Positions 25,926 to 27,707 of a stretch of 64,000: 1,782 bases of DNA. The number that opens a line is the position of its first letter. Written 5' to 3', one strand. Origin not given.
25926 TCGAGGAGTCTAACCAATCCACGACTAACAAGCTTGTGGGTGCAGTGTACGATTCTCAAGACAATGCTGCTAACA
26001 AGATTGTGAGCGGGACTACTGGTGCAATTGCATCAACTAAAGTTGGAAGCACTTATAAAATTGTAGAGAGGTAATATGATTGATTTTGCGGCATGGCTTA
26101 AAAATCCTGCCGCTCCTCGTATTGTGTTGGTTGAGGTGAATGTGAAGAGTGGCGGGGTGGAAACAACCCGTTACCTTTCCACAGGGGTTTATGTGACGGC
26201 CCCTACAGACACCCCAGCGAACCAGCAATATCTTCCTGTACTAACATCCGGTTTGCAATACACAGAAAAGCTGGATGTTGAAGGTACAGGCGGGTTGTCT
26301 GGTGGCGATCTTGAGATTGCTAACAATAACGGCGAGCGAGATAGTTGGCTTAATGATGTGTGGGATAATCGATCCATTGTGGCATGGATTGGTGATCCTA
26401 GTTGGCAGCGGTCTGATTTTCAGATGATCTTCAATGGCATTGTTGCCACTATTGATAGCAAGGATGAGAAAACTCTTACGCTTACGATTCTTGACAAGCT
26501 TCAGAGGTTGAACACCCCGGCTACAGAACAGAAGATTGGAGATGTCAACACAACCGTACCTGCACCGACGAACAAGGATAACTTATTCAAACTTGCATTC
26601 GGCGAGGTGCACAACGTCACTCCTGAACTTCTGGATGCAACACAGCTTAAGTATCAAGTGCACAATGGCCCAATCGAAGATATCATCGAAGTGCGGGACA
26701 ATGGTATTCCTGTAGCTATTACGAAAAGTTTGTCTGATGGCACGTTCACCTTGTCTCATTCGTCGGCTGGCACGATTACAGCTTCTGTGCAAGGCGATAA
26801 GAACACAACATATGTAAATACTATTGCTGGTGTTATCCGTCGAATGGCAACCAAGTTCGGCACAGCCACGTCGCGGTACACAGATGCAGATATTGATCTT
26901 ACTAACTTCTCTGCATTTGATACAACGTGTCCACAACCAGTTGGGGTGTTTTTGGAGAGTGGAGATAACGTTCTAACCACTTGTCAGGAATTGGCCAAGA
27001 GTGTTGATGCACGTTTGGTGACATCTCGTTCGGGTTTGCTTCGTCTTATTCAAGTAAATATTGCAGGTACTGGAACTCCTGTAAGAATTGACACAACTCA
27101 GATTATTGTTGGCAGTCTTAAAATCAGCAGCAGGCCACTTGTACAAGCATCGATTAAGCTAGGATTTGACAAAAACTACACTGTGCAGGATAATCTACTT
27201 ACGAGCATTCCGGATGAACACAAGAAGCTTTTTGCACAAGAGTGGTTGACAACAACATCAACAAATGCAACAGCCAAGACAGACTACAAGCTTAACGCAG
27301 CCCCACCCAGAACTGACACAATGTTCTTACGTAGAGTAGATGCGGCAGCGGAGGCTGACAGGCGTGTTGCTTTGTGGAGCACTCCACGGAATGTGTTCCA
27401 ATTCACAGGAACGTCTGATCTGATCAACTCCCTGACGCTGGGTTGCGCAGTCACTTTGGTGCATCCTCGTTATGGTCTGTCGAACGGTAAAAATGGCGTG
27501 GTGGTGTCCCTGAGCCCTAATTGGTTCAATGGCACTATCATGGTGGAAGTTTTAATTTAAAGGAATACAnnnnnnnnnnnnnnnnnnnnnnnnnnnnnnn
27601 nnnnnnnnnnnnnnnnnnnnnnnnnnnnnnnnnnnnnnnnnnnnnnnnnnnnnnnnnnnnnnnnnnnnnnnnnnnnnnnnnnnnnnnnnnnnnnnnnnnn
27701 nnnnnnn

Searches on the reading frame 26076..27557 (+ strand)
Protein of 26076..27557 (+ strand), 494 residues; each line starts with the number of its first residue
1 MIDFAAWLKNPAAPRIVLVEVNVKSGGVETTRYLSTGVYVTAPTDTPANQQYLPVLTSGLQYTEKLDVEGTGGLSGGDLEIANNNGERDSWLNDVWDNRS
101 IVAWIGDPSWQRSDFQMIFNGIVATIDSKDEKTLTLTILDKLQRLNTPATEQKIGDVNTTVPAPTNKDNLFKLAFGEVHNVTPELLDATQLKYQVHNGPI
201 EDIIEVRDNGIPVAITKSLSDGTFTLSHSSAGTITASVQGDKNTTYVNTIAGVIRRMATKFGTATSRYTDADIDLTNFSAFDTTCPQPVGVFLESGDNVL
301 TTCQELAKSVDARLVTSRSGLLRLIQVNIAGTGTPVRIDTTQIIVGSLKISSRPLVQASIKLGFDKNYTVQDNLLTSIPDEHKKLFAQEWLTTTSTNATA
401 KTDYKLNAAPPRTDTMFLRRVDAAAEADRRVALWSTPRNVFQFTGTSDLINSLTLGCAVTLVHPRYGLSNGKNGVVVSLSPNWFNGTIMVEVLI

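Call 33: search_protein_families(library=phrogs, proteins=[window:26076-27557:+], max_evalue=0.001)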
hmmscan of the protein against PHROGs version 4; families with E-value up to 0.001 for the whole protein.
window:26076-27557:+ (494 aa): 2 families
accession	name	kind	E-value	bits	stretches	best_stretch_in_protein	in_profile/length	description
phrog_8917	-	unknown function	4.2e-61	208.1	1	5-493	87-608/613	-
phrog_1887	-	tail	3.5e-05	24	1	165-343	356-515/670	tail protein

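Call 49: search_protein_families(library=pfam, proteins=[window:26076-27557:+], max_evalue=0.01)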
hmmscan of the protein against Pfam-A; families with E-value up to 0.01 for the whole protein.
window:26076-27557:+ (494 aa): 0 families
